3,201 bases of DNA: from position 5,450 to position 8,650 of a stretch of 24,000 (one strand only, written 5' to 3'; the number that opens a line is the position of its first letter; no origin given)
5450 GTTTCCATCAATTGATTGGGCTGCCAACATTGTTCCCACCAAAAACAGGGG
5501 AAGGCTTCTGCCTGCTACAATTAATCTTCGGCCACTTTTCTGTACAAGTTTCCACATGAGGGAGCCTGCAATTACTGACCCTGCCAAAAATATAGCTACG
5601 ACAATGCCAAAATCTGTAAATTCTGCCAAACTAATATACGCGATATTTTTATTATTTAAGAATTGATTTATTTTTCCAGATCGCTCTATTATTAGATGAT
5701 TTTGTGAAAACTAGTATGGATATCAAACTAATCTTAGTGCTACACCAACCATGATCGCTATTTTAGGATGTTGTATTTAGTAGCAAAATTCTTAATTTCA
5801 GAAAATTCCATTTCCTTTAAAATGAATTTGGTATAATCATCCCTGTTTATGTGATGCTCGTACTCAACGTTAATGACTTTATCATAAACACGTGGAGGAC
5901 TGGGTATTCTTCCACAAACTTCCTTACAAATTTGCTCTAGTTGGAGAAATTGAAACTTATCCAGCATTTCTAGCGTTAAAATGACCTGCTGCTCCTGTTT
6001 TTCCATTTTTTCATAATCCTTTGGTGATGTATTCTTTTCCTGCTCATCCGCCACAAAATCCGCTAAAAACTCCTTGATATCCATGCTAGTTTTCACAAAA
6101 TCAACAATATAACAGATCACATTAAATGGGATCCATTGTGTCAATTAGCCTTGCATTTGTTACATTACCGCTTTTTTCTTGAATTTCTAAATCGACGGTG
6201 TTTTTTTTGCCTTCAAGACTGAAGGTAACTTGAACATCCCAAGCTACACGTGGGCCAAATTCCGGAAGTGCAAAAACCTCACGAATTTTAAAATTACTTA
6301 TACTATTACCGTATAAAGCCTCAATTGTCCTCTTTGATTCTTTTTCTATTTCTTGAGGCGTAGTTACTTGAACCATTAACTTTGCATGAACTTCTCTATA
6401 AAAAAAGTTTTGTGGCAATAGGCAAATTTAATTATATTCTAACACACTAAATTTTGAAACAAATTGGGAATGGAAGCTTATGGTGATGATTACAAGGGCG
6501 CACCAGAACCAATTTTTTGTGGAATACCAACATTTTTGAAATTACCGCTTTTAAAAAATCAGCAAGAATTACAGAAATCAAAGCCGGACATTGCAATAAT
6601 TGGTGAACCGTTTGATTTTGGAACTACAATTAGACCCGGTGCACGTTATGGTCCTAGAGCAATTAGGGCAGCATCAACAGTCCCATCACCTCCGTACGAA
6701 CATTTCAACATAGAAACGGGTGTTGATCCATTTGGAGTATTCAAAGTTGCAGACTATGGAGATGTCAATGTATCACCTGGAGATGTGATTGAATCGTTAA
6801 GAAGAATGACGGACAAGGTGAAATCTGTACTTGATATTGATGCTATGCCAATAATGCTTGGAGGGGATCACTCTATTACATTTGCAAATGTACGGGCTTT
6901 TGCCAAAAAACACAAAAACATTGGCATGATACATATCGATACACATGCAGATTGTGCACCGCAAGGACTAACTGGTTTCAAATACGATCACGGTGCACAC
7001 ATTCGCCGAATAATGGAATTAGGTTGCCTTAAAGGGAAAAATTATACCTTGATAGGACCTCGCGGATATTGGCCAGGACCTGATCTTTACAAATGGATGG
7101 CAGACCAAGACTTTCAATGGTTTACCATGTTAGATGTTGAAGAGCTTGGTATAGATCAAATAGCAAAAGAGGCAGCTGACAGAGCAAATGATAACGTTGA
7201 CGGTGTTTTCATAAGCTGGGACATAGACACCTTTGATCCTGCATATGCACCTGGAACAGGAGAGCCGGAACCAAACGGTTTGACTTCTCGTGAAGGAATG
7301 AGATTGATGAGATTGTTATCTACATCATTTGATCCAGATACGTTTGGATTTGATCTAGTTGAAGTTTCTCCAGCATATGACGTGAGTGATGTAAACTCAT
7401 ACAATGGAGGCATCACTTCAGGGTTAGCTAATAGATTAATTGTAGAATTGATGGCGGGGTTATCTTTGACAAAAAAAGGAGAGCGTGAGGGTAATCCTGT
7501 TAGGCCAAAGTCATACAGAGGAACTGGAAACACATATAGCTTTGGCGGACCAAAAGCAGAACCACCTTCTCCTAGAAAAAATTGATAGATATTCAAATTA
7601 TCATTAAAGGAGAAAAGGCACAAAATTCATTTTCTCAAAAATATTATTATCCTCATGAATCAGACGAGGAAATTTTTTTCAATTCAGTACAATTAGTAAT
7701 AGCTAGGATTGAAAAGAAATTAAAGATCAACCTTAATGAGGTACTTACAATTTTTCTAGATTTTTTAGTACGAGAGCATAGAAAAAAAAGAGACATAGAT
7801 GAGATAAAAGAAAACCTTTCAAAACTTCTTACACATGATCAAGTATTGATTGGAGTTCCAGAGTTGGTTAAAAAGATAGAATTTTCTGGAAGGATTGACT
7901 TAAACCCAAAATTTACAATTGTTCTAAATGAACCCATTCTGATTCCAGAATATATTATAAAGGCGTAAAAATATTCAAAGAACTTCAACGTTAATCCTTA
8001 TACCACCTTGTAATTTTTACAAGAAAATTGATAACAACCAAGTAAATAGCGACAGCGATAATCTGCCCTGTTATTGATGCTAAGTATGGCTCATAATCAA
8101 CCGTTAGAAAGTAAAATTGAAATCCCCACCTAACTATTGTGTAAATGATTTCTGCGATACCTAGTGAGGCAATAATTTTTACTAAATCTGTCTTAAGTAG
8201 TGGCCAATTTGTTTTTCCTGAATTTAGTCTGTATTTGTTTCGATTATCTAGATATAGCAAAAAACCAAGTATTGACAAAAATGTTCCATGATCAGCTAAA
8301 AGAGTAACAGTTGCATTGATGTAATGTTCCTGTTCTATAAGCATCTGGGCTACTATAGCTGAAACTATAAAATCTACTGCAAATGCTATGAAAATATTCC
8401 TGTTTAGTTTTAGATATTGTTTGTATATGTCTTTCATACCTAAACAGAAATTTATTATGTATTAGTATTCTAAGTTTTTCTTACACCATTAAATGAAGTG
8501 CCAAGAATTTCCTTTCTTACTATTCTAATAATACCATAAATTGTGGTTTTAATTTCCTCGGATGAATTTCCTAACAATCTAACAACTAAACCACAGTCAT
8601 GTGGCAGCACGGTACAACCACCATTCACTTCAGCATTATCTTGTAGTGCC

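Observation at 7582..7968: Second, highly divergent urease gamma-subunit (UreA)-like ORF whose start overlaps the stop of the ureohydrolase gene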

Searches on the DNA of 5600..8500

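Call 71: search_rna_families(source=window, start=5600, end=8500, threshold=evalue, max_evalue=1)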
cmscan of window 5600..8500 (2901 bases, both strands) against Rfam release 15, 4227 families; matches with E-value up to 1: 0.
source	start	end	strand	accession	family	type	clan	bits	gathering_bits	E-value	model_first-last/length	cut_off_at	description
